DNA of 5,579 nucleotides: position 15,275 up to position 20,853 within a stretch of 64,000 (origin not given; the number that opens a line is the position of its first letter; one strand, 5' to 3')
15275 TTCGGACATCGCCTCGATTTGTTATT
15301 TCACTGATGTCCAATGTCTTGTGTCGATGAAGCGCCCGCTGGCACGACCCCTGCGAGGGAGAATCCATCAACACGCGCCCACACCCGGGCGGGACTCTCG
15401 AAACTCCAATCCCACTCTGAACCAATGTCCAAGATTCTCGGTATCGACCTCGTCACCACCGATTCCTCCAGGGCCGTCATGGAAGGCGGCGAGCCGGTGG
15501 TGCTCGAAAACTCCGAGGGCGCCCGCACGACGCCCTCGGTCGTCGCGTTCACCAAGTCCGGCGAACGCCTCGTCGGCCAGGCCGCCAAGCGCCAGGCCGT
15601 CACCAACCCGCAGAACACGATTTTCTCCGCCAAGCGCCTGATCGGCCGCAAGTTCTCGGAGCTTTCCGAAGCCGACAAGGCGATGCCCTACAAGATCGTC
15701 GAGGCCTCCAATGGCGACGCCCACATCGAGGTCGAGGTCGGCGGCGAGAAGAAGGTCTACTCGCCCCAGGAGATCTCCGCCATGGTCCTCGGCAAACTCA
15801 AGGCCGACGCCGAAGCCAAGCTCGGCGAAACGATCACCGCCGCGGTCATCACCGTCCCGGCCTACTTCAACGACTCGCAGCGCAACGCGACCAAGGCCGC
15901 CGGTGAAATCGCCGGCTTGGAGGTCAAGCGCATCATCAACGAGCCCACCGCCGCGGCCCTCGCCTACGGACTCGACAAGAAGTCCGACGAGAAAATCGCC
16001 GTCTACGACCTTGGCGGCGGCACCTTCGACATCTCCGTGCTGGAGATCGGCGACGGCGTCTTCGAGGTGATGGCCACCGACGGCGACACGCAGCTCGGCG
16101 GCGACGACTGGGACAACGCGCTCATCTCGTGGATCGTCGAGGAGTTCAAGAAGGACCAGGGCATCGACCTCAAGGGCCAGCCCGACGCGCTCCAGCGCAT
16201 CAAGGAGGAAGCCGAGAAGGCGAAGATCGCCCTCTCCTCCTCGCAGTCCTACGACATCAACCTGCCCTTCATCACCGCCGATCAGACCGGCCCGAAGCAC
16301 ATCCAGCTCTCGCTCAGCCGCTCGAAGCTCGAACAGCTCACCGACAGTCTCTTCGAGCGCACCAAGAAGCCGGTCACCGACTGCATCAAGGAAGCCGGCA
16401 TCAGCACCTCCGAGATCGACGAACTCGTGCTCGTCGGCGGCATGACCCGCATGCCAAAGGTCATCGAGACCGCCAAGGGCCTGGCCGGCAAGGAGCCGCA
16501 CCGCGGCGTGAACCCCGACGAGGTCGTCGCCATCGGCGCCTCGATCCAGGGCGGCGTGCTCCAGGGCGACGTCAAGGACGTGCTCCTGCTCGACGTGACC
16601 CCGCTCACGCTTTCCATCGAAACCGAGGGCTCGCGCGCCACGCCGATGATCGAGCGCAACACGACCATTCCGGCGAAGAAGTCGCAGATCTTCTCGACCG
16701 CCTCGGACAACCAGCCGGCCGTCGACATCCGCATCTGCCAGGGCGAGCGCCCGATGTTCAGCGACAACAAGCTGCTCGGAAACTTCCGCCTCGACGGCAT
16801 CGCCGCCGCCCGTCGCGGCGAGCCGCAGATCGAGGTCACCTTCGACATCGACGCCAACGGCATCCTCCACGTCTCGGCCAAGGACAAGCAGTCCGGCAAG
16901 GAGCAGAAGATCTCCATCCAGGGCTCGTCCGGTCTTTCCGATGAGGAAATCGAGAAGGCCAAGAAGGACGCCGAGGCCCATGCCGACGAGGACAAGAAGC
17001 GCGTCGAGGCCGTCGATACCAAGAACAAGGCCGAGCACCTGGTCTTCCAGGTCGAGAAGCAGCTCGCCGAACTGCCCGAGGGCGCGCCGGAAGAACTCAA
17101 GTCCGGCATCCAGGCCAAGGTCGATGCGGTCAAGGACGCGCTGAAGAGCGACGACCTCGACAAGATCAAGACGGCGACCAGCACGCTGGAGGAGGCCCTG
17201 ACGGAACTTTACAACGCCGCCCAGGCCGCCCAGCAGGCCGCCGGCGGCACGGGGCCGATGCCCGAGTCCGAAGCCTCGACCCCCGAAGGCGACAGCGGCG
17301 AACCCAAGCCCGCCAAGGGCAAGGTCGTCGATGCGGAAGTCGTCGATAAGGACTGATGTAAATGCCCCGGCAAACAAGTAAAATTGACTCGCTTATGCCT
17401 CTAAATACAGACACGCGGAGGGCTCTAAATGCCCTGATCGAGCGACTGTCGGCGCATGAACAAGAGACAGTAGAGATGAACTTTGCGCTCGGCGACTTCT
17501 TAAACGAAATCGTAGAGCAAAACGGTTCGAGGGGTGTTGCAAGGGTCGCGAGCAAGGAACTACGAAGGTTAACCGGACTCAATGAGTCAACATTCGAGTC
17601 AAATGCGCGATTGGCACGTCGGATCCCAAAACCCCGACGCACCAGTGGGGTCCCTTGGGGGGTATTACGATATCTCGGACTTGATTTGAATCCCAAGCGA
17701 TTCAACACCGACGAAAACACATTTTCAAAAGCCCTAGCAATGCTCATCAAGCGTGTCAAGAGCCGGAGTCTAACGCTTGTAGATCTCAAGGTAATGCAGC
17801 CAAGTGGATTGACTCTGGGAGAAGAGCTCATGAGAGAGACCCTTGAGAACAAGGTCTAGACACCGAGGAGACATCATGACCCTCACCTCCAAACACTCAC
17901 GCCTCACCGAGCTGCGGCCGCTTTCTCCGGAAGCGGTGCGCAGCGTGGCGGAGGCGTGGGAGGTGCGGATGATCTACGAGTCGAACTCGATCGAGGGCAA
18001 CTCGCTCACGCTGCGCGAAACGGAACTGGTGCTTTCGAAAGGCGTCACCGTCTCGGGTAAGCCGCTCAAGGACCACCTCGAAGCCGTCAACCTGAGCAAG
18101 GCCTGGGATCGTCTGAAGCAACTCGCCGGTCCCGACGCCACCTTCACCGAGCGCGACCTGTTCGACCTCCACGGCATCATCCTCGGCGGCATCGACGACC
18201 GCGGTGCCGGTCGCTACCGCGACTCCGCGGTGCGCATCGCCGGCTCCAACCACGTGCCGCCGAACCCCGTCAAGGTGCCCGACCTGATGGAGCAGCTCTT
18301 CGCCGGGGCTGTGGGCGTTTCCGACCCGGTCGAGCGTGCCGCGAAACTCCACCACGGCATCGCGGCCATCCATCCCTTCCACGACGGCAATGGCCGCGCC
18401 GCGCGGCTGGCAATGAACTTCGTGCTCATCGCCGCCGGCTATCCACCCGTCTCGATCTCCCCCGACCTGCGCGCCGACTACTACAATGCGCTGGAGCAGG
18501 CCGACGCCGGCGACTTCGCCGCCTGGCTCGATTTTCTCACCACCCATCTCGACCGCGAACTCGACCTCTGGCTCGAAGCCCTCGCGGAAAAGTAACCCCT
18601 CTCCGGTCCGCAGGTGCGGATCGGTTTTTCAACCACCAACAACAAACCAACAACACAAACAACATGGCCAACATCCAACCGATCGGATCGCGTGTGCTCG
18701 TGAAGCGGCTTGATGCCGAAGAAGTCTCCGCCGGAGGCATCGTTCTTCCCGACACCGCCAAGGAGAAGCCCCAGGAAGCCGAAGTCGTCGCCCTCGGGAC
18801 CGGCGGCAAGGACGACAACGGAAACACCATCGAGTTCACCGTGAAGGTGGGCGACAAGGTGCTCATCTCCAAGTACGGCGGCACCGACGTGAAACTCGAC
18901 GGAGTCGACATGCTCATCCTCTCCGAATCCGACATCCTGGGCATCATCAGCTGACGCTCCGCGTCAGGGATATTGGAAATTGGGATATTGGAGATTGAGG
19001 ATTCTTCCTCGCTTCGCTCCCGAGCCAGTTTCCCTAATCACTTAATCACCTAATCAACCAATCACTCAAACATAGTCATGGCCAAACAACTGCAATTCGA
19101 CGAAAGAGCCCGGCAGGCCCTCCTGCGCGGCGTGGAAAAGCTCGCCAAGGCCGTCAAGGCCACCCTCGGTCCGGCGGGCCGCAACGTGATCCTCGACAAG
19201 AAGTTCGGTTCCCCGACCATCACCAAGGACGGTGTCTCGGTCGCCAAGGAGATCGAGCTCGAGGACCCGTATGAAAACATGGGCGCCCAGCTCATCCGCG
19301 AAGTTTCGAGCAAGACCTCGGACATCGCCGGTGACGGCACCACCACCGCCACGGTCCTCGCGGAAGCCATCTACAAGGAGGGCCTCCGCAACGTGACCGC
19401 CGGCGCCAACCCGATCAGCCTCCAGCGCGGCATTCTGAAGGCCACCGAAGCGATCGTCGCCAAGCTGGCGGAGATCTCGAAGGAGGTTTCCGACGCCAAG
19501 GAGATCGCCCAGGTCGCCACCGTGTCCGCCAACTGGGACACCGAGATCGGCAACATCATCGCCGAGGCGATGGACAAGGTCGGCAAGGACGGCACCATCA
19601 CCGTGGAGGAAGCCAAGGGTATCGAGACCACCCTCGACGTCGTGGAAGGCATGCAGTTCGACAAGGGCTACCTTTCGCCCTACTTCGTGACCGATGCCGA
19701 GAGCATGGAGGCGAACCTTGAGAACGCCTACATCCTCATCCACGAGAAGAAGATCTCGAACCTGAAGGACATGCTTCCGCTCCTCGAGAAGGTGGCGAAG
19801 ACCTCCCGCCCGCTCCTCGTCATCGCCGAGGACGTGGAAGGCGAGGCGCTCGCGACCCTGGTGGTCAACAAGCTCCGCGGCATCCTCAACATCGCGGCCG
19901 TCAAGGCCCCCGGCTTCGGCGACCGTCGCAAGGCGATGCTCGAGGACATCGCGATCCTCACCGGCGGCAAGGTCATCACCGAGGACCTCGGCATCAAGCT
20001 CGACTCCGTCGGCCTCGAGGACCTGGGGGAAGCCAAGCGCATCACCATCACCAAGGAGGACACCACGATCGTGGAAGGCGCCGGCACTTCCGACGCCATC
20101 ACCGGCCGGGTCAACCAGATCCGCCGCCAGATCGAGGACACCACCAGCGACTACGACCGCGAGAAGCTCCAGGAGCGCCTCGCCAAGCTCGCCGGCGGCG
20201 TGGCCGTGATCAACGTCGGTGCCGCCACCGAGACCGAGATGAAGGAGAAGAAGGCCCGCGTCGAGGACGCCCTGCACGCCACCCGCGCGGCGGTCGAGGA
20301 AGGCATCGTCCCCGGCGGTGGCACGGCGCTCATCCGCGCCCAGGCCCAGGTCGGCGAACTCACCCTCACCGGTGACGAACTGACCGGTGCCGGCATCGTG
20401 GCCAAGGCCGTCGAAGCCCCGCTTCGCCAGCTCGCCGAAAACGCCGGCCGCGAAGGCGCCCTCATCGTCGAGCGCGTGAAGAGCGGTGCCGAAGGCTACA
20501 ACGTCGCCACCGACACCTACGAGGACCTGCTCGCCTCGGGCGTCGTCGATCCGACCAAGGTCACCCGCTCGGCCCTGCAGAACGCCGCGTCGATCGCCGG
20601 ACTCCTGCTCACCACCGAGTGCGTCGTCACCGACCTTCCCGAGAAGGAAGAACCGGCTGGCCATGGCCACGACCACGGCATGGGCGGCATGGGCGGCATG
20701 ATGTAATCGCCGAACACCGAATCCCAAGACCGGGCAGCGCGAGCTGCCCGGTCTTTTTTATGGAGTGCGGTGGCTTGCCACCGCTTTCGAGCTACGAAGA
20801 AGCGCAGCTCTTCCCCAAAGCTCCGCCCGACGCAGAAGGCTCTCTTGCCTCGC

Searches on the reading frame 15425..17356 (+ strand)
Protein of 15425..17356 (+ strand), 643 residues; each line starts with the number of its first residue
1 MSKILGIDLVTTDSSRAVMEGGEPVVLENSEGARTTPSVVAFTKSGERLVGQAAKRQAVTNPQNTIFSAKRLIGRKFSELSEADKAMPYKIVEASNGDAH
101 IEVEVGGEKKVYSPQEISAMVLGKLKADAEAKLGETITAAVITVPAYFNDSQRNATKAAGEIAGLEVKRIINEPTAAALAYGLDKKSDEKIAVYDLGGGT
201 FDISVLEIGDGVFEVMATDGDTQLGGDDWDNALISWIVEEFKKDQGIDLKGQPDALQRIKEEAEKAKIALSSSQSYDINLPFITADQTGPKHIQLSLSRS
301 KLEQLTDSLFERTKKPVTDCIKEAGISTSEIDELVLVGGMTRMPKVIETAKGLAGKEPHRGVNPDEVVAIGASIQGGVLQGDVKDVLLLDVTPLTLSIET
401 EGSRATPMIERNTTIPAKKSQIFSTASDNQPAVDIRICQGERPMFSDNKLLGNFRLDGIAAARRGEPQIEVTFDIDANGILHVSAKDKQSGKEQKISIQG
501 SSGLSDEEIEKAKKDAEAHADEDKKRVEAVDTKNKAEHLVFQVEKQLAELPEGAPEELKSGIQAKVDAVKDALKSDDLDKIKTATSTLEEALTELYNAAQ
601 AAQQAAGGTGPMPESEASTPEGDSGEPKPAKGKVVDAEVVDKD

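Call 40: find_encoding_contigs(protein=window:15425-17356:+, flank=3000, max_places=3)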
Protein window:15425-17356:+ (643 aa): no gene with exactly this product is on record in the collection.

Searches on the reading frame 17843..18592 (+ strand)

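Call 50: search_protein_families(library=pfam, proteins=[window:17843-18592:+], max_evalue=0.001)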
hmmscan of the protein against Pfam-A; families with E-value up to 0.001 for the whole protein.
window:17843-18592:+ (250 aa): 1 family
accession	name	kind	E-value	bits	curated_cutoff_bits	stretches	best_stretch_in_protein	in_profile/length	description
PF02661.23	Fic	-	4.2e-22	79.2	24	1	101-195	2-93/93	Fic/DOC family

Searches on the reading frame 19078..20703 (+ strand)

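Call 50: search_protein_families(library=pfam, proteins=[window:19078-20703:+], max_evalue=0.001)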
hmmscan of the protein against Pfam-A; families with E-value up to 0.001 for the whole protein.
window:19078-20703:+ (542 aa): 1 family
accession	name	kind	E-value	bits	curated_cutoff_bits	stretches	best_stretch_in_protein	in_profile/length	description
PF00118.29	Cpn60_TCP1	-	5.5e-76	256.7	34.3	1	22-519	1-488/490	TCP-1/cpn60 chaperonin family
